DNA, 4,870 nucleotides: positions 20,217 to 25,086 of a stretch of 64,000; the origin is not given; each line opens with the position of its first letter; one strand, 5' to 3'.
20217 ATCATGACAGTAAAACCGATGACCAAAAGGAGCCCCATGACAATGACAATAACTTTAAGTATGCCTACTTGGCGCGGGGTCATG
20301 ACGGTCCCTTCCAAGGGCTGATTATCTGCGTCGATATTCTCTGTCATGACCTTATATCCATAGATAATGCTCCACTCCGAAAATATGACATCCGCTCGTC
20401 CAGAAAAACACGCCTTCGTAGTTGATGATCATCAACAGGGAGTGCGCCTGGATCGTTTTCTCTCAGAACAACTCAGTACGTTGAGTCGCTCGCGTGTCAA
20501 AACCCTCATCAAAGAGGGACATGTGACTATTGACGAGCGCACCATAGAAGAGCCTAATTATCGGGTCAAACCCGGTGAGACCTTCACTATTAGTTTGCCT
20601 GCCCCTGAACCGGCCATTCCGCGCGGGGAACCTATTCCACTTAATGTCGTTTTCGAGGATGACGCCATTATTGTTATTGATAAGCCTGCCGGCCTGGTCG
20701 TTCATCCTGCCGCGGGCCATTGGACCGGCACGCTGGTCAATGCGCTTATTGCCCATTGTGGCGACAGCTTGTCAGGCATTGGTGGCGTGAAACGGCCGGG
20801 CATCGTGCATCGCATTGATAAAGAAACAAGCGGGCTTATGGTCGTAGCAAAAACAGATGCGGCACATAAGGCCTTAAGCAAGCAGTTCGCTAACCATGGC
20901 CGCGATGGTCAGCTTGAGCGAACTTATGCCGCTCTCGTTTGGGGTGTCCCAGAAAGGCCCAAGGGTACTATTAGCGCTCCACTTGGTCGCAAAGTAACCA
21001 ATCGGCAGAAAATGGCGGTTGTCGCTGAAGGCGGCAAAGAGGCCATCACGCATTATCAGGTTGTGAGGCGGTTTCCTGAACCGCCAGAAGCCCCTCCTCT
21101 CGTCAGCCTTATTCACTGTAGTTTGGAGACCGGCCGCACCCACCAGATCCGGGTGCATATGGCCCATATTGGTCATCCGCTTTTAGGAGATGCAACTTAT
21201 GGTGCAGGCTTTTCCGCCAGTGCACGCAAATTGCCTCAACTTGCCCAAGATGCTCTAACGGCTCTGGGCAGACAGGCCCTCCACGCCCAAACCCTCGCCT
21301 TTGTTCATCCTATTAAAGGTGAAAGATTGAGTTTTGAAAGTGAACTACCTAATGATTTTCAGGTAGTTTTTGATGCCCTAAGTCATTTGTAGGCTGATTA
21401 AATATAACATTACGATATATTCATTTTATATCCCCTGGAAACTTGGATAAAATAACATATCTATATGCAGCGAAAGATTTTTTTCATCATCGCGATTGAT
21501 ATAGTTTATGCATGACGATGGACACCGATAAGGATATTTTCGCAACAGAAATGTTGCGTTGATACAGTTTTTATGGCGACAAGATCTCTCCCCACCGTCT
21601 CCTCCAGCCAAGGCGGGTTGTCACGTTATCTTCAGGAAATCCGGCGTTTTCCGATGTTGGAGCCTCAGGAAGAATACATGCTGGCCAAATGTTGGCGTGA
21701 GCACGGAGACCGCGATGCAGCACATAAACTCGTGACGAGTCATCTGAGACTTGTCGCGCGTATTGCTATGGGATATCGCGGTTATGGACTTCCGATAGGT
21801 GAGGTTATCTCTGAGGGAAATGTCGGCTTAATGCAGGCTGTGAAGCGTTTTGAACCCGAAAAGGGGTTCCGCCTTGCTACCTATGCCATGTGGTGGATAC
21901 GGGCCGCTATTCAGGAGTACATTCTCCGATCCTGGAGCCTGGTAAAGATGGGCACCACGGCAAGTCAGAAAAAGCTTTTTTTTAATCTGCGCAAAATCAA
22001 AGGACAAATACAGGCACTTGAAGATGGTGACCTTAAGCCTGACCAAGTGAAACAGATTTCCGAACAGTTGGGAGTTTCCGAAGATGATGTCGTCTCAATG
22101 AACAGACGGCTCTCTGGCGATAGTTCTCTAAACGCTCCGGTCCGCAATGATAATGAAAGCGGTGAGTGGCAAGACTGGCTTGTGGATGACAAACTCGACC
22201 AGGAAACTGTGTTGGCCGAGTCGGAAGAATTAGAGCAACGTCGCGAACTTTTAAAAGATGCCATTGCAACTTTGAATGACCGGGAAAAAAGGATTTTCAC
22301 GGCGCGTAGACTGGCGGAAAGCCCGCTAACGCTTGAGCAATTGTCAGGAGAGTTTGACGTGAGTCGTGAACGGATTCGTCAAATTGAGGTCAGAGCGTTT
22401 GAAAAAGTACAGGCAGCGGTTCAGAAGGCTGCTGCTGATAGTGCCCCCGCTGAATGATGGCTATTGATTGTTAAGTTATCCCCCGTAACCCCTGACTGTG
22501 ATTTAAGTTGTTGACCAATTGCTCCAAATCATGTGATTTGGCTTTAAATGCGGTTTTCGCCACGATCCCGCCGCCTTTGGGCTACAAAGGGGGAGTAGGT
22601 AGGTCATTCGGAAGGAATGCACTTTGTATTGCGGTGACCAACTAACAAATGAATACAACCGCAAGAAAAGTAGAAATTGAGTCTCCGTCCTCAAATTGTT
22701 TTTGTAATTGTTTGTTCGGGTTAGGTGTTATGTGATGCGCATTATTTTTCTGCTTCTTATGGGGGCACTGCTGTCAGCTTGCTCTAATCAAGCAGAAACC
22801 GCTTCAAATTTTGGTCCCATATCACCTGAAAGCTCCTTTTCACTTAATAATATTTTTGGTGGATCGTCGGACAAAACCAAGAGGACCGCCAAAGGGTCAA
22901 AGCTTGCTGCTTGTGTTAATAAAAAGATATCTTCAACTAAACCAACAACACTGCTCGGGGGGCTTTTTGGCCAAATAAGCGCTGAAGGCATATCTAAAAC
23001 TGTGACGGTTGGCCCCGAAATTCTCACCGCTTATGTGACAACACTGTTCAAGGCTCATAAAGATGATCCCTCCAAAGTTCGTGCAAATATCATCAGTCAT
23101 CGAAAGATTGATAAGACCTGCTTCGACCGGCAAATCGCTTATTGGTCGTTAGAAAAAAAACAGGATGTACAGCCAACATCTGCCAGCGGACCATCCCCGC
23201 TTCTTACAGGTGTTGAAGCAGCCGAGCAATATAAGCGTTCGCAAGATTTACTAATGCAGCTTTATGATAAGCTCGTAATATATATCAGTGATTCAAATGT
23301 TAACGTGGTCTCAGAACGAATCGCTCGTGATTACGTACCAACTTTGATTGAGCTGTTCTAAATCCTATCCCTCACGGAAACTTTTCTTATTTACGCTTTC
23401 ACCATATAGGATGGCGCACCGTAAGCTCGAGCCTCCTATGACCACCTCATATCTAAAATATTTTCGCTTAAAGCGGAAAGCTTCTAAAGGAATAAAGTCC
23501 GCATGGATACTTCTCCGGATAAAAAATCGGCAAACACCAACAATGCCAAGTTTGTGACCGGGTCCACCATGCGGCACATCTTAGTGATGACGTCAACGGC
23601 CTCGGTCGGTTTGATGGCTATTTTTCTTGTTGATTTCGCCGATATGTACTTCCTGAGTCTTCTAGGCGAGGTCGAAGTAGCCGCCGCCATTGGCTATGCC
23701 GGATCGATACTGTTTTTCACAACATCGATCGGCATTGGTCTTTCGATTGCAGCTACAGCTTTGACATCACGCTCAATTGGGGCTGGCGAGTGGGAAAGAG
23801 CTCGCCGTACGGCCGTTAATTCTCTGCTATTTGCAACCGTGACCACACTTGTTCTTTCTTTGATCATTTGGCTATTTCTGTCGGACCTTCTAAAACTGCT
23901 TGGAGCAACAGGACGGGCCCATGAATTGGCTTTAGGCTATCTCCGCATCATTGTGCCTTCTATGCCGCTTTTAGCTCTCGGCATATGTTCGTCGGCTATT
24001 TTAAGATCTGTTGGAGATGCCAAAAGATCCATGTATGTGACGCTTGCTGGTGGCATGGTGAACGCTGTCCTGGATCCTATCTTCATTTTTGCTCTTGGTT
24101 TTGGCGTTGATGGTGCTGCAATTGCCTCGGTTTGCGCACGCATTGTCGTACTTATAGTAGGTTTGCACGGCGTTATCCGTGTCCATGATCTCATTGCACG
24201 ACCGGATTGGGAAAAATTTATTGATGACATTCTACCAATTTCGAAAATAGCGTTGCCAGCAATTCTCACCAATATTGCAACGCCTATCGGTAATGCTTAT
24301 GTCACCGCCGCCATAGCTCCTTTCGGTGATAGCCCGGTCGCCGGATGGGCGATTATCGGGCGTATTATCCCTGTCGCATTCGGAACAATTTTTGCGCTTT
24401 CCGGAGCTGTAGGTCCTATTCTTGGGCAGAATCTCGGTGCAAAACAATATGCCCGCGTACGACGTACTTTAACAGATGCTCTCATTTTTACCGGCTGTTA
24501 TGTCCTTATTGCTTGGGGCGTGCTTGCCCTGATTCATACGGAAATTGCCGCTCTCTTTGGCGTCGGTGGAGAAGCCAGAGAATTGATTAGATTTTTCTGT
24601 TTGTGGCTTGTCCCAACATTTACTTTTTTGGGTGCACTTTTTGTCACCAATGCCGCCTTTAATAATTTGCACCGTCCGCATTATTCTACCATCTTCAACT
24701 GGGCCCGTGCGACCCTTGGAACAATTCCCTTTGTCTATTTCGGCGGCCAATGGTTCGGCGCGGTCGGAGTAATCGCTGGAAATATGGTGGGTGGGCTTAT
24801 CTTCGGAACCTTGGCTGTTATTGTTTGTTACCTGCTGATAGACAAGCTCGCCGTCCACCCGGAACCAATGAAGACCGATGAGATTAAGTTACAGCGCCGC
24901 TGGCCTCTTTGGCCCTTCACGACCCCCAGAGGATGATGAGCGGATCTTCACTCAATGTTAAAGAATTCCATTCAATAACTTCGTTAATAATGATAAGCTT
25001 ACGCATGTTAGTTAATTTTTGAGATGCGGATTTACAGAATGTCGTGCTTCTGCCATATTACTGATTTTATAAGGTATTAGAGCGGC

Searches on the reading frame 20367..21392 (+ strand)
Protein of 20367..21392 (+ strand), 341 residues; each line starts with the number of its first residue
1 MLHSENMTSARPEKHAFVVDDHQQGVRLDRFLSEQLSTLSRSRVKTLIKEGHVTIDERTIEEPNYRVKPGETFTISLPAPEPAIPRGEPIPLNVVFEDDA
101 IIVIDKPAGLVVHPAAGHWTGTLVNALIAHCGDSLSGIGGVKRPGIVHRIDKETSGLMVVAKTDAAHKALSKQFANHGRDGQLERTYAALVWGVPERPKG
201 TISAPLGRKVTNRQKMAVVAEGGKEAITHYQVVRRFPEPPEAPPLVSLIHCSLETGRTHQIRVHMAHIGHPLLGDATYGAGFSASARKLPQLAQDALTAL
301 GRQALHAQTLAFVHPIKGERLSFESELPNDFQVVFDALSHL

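Call 70: search_protein_families(library=pfam, proteins=[window:20367-21392:+], max_evalue=1e-8)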
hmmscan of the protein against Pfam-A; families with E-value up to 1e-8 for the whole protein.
window:20367-21392:+ (341 aa): 2 families
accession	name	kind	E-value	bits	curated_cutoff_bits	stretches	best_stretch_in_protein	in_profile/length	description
PF00849.27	PseudoU_synth_2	-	2.6e-33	115.8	26.8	1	101-267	2-152/152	RNA pseudouridylate synthase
PF01479.30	S4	-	6.7e-12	45.4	22.8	1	26-72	1-47/48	S4 domain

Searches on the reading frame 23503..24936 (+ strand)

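Call 71: search_protein_families(library=pfam, proteins=[window:23503-24936:+], max_evalue=1e-8)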
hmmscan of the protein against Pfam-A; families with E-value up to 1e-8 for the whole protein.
window:23503-24936:+ (477 aa): 1 family
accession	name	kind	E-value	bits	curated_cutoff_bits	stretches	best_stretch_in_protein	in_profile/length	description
PF01554.23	MatE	-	1.4e-48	165.1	24.9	2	36-193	5-161/161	MatE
